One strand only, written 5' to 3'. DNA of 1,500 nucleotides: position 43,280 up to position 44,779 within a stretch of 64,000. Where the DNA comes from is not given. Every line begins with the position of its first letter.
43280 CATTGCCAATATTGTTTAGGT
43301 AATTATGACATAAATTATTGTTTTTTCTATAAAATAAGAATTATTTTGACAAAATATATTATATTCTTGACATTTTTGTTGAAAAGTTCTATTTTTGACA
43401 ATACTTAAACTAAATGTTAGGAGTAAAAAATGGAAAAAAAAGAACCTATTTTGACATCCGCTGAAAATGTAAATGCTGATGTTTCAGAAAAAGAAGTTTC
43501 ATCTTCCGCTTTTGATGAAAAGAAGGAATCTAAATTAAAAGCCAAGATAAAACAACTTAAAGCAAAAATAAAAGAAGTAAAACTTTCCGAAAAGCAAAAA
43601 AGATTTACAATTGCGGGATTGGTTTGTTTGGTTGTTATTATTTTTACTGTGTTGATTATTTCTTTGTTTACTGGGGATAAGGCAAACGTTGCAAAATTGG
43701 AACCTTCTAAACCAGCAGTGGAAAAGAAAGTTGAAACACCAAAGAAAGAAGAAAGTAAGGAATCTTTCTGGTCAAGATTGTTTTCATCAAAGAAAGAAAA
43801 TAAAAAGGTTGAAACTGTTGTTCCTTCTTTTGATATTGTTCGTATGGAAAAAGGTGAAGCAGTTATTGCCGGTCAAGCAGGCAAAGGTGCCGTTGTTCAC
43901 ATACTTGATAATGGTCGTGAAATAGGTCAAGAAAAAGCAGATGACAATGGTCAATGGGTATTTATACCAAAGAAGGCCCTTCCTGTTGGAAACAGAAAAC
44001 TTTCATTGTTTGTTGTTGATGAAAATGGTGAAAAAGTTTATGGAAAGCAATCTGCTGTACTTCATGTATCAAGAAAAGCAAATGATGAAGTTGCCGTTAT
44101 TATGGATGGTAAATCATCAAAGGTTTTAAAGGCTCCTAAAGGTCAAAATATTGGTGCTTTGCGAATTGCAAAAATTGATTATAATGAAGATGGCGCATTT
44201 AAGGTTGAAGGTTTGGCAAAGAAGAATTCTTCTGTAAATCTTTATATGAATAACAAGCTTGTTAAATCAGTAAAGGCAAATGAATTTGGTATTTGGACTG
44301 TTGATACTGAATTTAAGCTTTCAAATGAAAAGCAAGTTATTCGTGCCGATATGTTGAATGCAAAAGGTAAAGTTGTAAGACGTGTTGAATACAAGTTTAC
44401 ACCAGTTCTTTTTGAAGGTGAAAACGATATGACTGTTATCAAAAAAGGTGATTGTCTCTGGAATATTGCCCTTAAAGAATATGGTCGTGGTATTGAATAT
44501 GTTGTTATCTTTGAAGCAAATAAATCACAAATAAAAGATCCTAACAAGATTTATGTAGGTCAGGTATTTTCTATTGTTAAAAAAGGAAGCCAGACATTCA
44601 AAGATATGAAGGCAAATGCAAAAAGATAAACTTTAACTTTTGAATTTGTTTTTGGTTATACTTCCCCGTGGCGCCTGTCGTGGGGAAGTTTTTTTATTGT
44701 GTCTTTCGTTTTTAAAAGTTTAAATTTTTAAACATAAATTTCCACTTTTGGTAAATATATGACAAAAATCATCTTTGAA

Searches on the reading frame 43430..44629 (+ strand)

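Call 28: search_protein_families(library=pfam, proteins=[window:43430-44629:+], max_evalue=0.1)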
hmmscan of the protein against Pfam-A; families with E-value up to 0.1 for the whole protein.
window:43430-44629:+ (399 aa): 6 families
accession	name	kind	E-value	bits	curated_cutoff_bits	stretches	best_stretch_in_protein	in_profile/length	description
PF17936.7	Big_6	-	2.4e-07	31.4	27.6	1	139-202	10-73/83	Bacterial Ig domain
PF01476.26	LysM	-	2.8e-06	27.6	20.9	1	336-382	2-42/43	LysM domain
PF19077.6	Big_13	-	2.9e-05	24.9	27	1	149-202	34-90/102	Bacterial Ig-like domain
PF04019.17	DUF359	-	0.0056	16.7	25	0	292-367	41-114/126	Protein of unknown function (DUF359)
PF22325.2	CR4_N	-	0.029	14.9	27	0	321-354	4-33/80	Interferon-gamma receptor, N-terminal domain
PF24073.1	DUF7365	-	0.061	13.9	27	0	58-131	6-77/101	Coiled-coil region of unknown function (DUF7365)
